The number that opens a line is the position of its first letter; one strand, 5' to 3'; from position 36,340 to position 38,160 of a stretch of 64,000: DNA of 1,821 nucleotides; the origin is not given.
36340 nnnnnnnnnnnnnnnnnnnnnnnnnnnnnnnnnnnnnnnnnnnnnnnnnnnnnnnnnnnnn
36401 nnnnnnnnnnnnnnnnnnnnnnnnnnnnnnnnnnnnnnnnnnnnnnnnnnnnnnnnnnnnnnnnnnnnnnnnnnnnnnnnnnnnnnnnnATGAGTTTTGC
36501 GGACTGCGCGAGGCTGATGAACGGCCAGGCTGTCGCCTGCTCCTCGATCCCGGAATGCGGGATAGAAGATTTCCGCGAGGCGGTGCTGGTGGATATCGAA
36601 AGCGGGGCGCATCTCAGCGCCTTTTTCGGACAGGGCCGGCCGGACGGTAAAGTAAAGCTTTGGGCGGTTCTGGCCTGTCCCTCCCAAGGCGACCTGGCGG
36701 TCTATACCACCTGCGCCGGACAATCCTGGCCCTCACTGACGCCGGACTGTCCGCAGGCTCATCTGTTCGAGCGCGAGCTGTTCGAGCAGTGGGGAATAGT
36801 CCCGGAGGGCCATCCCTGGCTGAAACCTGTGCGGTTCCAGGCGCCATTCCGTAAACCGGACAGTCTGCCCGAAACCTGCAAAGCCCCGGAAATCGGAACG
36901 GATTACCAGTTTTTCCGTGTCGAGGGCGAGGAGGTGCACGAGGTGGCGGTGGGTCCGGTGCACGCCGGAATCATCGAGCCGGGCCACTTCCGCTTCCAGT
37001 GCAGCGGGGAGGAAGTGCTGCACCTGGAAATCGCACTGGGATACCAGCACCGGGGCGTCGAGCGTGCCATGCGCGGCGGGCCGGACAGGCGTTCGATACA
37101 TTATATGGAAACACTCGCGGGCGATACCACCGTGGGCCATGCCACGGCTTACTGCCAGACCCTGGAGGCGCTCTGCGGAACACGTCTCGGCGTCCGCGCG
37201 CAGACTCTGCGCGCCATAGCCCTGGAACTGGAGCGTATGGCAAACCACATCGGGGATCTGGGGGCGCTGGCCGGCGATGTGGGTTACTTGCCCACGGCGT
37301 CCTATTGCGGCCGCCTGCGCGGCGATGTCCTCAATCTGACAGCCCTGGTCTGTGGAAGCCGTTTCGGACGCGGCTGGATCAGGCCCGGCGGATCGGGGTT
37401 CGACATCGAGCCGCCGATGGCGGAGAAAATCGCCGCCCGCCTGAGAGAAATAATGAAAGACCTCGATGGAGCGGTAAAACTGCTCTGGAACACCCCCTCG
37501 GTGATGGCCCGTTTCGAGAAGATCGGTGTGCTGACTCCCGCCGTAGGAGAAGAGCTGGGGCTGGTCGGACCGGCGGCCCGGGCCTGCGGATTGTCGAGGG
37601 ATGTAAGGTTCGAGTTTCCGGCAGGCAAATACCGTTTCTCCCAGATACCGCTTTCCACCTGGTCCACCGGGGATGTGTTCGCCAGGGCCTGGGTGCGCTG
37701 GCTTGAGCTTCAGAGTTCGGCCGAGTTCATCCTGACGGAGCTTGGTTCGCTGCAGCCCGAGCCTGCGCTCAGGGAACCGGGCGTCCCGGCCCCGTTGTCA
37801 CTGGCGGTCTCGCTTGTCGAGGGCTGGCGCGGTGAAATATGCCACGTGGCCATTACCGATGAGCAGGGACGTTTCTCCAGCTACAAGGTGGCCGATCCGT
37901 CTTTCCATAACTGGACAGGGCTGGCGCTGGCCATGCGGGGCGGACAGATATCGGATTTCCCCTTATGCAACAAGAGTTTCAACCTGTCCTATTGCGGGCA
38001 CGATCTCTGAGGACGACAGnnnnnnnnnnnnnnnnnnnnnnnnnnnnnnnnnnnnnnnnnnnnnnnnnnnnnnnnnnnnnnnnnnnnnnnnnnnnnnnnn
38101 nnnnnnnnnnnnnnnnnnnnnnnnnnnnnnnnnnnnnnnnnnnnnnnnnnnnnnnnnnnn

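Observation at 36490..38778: Catalytic subunit pair with unusual cofactor sites: NuoCD-like lacking NiFe cysteines, NuoB-like with CxxC instead of CC and an N-terminal ferredoxin-like fusion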

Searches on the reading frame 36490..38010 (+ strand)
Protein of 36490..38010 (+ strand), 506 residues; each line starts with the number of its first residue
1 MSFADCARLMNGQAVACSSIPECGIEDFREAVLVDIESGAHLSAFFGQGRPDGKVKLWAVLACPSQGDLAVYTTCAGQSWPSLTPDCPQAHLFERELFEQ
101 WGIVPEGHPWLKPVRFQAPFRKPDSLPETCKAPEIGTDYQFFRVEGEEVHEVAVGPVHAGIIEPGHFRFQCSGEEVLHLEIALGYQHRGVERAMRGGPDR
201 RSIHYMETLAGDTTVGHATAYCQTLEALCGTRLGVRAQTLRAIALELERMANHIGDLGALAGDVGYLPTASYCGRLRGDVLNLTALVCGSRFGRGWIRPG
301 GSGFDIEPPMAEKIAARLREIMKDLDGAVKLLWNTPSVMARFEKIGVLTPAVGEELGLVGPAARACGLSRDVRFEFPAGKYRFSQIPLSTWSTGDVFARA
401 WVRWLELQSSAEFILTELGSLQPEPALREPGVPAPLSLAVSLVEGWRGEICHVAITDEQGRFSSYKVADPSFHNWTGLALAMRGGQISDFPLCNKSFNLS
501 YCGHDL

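Call 3: search_protein_families(library=pfam, proteins=[window:36490-38010:+], max_evalue=0.01)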
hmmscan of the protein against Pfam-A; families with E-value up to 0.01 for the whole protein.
window:36490-38010:+ (506 aa): 2 families
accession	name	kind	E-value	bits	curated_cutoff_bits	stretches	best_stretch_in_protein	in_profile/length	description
PF00346.24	Complex1_49kDa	-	4e-33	115.1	24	2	263-424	1-162/271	Respiratory-chain NADH dehydrogenase, 49 Kd subunit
PF00329.25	Complex1_30kDa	-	1.5e-06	29.2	22.5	1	66-114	52-103/124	Respiratory-chain NADH dehydrogenase, 30 Kd subunit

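Call 4: search_protein_families(library=ncbifam, proteins=[window:36490-38010:+], max_evalue=0.01)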
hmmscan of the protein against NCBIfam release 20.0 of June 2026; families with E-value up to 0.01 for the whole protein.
window:36490-38010:+ (506 aa): 9 families
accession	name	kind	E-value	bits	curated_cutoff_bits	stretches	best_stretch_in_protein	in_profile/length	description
NF004739.1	PRK06075.1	equivalog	8.3e-51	172.9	360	1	151-426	2-277/384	NADH-quinone oxidoreductase subunit D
NF009808.0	PRK13292.1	equivalog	1.7e-42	145.2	1156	1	78-414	322-672/791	NADH-quinone oxidoreductase subunit B/C/D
TIGR01962.1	NuoD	equivalog_domain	1.7e-40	139.1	459.35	1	153-424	6-277/386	NADH dehydrogenase (quinone) subunit D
NF040602.1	F420_dehyd_FpoD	exception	4.4e-35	121.4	600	1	152-490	10-356/372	F420H2 dehydrogenase subunit FpoD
NF008974.0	PRK12322.1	equivalog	1.8e-33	116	522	1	152-490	9-350/366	NADH-quinone oxidoreductase subunit D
NF008728.0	PRK11742.1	equivalog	1.7e-24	86.1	840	1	152-414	217-479/598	NADH-quinone oxidoreductase subunit C/D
NF005649.0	PRK07415.1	equivalog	1.5e-21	76.9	583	1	152-416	13-278/394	NAD(P)H-quinone oxidoreductase subunit H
NF007778.0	PRK10467.1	equivalog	0.0024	16.2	969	1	162-256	13-107/567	hydrogenase 2 large subunit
TIGR01961.1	NuoC_fam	subfamily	0.0026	18.3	122.45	1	69-116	57-105/122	NADH (or F420H2) dehydrogenase, subunit C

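Call 6: search_solved_structures(query=window:36490-38010:+, max_evalue=0.001, show_alignments=3)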
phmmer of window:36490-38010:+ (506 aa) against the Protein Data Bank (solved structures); distinct sequences matched with E-value up to 0.001: 54.
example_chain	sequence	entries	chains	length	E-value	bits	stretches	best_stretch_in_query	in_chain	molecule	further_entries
7z0s_E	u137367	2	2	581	2.8e-43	151.7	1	78-501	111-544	Formate hydrogenlyase subunit 5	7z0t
2fug_4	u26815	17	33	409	1.1e-35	126.7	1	148-431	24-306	NADH-quinone oxidoreductase chain 4 | NADH-QUINONE OXIDOREDUCTASE SUBUNIT 4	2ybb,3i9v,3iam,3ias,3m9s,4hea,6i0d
6cfw_L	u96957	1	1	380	3.1e-28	102.1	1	152-493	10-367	Membrane-bound hydrogenase subunit alpha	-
7q5y_B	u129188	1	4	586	3.6e-24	88.7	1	154-415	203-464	NADH-quinone oxidoreductase subunit C/D 2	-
8e9g_D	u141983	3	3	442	2.1e-22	82.8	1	152-428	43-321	NADH-quinone oxidoreductase subunit D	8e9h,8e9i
8qby_D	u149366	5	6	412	2.3e-22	82.7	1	154-426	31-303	NADH-quinone oxidoreductase subunit D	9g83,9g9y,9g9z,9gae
6hum_H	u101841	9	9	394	1.8e-19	73.2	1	152-422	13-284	NAD(P)H-quinone oxidoreductase subunit H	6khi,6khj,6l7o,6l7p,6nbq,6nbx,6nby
8iuf_S2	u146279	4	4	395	5.7e-19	71.5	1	155-415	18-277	NDUFS2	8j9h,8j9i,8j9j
8b9z_D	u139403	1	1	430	4e-18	68.7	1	154-416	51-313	Complex I-49kD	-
8ba0_D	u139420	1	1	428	4.1e-18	68.7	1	154-416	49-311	Complex I-49kD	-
8esw_S2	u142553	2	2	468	5e-18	68.4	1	154-415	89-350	Complex I-49kD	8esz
8bpx_D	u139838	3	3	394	1.4e-17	67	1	155-419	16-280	NADH dehydrogenase [ubiquinone] iron-sulfur protein 2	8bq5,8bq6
7aqr_D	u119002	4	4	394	1.6e-17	66.7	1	155-419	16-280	NADH dehydrogenase subunit 7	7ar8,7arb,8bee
7ar7_D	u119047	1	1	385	1.6e-17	66.7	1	156-419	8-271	NADH dehydrogenase [ubiquinone] iron-sulfur protein 2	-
6h8k_C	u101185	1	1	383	2e-17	66.4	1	155-414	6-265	NUCM protein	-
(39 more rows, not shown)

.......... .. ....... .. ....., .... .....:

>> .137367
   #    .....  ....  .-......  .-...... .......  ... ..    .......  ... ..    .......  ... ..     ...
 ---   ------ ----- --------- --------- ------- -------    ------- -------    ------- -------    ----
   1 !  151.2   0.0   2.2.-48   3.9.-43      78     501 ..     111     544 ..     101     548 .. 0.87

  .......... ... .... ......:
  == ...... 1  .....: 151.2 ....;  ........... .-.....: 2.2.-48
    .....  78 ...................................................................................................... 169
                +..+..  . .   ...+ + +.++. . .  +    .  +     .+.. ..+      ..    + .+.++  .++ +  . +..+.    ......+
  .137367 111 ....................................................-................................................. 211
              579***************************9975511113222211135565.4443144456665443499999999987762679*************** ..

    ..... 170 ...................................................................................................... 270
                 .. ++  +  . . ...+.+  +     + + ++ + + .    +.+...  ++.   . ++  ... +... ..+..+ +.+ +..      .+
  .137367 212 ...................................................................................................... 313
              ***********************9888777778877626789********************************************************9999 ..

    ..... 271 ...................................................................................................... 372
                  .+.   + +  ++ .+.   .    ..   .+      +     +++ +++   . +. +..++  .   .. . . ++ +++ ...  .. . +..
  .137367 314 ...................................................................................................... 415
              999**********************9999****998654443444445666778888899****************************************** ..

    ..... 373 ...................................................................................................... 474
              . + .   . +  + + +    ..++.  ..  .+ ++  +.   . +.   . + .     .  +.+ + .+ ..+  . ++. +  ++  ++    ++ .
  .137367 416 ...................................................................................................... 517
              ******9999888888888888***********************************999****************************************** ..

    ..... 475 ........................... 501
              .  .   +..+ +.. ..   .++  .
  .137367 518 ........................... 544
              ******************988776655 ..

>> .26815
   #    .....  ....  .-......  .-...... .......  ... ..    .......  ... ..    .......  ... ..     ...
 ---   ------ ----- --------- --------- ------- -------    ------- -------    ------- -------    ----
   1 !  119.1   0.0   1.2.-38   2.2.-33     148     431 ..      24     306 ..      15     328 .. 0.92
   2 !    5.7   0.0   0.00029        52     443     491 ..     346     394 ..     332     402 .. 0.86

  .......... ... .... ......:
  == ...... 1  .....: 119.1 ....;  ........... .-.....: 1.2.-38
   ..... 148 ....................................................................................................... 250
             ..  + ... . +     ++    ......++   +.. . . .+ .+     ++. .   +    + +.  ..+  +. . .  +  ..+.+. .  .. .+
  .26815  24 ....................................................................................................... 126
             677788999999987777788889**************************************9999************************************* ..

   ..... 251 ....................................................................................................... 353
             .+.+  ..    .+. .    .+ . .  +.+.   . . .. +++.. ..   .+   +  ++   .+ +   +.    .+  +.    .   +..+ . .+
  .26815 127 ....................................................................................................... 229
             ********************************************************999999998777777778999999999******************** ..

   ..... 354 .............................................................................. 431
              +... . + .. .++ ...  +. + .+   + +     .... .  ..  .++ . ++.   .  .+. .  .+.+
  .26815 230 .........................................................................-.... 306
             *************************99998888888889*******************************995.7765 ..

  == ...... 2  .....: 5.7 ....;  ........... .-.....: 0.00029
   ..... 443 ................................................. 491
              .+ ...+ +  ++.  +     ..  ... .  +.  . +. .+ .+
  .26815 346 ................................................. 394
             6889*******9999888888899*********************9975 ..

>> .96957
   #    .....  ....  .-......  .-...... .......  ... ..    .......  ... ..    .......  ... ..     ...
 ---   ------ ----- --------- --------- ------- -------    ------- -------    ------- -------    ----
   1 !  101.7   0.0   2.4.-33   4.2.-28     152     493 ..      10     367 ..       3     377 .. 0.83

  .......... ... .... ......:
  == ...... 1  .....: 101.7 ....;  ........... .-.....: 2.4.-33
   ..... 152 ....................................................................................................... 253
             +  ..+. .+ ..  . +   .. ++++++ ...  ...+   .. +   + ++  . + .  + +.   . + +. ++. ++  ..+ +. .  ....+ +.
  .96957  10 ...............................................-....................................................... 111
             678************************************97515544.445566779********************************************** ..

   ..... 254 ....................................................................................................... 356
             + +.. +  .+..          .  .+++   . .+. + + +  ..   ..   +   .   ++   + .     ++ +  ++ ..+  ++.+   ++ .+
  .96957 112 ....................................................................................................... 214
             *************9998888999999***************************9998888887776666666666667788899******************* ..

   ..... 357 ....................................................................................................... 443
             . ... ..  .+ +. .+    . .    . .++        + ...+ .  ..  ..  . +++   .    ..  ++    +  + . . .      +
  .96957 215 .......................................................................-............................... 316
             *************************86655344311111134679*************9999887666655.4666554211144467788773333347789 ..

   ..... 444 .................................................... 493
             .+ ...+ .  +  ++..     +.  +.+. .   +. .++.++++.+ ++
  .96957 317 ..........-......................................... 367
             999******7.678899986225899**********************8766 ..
